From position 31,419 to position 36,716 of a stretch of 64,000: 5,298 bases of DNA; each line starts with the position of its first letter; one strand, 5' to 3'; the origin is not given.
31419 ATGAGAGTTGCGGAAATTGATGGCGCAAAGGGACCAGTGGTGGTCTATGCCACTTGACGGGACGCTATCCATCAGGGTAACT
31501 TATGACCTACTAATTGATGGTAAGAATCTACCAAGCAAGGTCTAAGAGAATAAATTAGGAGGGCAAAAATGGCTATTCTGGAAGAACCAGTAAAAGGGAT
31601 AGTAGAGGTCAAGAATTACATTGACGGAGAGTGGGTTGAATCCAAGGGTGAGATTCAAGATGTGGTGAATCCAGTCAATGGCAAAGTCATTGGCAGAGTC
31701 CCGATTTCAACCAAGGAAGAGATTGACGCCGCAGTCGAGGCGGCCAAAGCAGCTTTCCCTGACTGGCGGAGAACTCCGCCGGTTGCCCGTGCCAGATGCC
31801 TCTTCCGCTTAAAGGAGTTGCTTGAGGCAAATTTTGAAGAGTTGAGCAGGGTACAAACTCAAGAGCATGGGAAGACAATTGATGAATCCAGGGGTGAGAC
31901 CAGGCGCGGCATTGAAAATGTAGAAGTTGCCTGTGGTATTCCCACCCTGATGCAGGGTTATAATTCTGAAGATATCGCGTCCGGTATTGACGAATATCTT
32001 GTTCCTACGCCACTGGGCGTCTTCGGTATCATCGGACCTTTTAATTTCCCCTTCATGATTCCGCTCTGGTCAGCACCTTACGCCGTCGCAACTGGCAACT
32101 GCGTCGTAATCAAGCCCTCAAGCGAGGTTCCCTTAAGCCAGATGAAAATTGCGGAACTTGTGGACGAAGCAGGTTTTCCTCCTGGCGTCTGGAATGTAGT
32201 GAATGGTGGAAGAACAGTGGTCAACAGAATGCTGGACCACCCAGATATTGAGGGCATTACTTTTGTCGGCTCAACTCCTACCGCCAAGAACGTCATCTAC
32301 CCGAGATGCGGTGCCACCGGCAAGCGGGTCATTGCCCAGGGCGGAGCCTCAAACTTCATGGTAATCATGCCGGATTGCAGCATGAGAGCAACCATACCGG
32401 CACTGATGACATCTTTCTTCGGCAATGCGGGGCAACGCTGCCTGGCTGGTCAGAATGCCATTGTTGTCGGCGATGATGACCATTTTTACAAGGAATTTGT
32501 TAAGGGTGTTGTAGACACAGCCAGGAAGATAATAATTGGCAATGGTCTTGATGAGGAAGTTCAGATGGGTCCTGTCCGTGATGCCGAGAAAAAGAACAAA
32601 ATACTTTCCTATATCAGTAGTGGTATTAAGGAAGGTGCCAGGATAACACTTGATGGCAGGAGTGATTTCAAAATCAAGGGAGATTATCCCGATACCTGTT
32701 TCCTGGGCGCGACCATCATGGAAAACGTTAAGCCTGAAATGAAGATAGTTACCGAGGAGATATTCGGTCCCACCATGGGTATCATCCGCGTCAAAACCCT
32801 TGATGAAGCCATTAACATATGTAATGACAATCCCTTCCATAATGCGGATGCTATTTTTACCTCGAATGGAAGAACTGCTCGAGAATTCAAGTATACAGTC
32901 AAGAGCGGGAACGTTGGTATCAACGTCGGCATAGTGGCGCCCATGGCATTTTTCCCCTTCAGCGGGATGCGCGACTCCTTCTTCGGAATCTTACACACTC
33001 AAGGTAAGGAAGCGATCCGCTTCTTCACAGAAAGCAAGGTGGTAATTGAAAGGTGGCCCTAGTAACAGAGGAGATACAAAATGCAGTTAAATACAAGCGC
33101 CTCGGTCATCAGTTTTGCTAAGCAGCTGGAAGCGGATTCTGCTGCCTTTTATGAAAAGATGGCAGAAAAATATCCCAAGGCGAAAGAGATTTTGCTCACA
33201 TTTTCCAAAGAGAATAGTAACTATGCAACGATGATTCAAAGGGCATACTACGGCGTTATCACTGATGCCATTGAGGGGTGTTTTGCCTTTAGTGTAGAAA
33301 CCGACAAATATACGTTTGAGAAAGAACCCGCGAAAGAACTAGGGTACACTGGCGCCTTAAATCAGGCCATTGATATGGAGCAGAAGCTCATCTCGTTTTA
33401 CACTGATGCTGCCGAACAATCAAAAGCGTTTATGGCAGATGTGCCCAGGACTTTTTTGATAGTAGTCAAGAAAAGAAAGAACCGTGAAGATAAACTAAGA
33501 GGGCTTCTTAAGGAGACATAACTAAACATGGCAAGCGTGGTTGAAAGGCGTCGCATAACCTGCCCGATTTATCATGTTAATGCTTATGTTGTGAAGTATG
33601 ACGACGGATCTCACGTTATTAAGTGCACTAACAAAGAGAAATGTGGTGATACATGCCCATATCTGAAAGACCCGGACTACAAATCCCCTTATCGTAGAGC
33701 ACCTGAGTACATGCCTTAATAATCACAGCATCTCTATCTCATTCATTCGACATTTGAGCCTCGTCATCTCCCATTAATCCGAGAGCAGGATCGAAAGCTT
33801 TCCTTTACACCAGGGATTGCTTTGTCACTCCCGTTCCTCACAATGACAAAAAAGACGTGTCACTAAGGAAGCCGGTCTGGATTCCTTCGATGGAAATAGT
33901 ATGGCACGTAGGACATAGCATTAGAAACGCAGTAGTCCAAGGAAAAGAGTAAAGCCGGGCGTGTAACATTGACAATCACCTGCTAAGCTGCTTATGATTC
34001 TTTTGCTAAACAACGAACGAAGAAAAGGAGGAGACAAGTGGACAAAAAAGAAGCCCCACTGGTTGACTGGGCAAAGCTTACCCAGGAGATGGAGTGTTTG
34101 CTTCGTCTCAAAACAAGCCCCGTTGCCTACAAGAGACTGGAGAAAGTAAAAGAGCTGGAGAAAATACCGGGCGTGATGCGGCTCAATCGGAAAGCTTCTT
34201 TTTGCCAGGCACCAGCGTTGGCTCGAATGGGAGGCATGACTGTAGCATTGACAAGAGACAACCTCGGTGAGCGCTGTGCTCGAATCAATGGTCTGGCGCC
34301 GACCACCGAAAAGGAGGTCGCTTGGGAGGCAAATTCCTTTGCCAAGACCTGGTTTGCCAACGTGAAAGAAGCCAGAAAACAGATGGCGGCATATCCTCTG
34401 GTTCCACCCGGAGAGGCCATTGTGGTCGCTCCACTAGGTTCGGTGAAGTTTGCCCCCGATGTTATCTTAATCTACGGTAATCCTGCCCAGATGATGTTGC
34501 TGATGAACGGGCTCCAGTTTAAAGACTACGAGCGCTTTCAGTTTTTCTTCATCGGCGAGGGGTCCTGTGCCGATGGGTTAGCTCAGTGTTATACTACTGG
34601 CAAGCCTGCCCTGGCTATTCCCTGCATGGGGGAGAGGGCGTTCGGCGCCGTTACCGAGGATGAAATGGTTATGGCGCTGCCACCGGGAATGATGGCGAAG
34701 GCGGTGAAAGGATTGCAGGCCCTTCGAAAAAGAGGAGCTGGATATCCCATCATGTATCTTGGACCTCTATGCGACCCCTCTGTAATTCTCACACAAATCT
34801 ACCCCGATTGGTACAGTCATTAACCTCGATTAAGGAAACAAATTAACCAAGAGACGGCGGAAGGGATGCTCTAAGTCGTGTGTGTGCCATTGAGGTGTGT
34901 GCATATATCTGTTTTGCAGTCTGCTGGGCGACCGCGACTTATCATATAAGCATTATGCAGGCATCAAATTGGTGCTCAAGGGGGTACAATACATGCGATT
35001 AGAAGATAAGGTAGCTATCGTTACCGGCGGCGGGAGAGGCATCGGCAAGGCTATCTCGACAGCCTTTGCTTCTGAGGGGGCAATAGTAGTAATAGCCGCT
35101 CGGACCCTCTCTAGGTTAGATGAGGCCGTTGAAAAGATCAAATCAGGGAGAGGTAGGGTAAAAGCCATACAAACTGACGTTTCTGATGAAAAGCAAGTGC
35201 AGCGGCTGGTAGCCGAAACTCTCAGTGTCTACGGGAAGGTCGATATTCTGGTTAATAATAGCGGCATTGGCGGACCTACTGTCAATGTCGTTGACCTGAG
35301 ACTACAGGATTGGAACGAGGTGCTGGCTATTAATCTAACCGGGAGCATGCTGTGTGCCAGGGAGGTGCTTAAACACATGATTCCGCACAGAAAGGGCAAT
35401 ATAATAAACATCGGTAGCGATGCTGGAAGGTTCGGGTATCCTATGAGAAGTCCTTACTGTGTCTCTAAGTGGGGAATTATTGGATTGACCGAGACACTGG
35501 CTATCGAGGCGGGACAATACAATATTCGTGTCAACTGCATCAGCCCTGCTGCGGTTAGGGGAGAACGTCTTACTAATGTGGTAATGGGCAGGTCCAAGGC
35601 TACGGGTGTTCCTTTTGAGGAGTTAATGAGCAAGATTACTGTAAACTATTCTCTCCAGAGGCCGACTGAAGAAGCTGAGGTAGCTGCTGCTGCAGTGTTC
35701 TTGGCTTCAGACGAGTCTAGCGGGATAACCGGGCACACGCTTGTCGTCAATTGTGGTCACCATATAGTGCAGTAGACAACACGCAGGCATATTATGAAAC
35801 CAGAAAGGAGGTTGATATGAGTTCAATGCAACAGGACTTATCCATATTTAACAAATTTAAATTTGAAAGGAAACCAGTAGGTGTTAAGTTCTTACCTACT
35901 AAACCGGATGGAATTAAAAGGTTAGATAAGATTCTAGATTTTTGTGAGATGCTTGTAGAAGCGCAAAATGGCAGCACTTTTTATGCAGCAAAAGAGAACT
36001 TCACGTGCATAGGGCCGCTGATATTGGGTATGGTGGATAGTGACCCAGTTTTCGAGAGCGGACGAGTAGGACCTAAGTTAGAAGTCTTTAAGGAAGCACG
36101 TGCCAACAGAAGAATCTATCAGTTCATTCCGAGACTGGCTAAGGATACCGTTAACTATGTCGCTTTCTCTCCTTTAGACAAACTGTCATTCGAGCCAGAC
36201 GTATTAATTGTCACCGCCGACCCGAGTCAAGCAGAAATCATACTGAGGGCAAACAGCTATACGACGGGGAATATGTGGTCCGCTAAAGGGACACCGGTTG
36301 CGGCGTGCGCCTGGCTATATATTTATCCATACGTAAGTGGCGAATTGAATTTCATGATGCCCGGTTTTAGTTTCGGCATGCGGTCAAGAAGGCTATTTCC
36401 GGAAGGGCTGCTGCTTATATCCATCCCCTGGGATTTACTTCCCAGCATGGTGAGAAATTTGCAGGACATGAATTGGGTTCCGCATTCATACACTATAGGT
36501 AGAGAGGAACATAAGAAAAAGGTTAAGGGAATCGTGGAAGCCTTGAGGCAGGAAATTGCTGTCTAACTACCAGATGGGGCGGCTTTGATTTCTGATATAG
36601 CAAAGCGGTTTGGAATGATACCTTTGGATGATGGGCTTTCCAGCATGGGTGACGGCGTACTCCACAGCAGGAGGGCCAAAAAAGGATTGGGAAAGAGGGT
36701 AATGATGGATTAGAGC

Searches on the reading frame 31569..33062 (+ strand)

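Call 36: search_protein_families(library=pfam, proteins=[window:31569-33062:+], max_evalue=0.00001)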
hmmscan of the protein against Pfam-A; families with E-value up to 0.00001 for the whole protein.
window:31569-33062:+ (497 aa): 1 family
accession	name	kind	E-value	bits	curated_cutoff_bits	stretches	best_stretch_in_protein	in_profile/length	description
PF00171.27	Aldedh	-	5.2e-135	451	23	1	22-492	1-461/461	Aldehyde dehydrogenase family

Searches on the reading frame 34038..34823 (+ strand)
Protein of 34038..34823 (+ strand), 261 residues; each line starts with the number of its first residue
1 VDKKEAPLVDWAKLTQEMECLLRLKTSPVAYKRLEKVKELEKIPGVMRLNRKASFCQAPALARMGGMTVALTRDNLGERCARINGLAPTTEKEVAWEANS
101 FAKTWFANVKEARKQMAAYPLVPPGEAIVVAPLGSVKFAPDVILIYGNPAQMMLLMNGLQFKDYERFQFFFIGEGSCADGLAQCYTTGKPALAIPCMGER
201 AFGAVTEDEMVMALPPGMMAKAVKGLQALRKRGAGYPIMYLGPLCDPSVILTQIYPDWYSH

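Call 36: search_protein_families(library=pfam, proteins=[window:34038-34823:+], max_evalue=0.00001)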
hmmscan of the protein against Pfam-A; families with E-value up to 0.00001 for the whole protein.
window:34038-34823:+ (261 aa): 1 family
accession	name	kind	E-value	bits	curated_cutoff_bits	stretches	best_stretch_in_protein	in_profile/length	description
PF02596.20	DUF169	-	5.4e-48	164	27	1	18-224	2-208/209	Uncharacterised ArCR, COG2043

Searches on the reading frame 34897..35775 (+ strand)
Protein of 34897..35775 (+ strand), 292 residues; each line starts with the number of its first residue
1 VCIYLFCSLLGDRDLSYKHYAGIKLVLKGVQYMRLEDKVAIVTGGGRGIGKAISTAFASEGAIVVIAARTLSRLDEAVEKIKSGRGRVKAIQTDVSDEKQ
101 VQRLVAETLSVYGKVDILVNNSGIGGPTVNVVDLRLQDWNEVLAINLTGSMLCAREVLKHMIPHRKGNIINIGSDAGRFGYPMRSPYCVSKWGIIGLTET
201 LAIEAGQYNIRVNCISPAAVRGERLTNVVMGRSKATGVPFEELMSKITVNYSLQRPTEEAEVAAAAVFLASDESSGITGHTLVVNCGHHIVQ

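Call 36: search_protein_families(library=pfam, proteins=[window:34897-35775:+], max_evalue=0.00001)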
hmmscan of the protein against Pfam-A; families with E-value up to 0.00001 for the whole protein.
window:34897-35775:+ (292 aa): 3 families
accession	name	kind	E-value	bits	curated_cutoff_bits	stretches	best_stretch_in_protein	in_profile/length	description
PF13561.12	adh_short_C2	-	4.6e-58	197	27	1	47-289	6-236/236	Enoyl-(Acyl carrier protein) reductase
PF00106.31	adh_short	-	1.6e-57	194.6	26.6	1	38-224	1-186/195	short chain dehydrogenase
PF08659.16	KR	-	3.7e-09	37.2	22.6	1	41-189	4-151/180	KR domain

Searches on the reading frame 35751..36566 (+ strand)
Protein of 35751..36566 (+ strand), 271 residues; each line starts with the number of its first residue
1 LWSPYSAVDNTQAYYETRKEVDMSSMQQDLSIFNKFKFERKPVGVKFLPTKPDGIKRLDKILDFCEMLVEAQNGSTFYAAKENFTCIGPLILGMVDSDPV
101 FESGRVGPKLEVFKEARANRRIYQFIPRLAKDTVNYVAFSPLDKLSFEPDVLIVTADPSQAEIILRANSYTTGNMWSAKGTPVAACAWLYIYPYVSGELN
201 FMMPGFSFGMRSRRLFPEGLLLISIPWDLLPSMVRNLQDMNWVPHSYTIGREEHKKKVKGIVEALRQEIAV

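Call 36: search_protein_families(library=pfam, proteins=[window:35751-36566:+], max_evalue=0.00001)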
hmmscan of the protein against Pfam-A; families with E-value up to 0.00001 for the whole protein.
window:35751-36566:+ (271 aa): 1 family
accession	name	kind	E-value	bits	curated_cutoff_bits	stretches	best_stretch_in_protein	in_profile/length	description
PF02596.20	DUF169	-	1.2e-35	123.7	27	1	34-236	4-209/209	Uncharacterised ArCR, COG2043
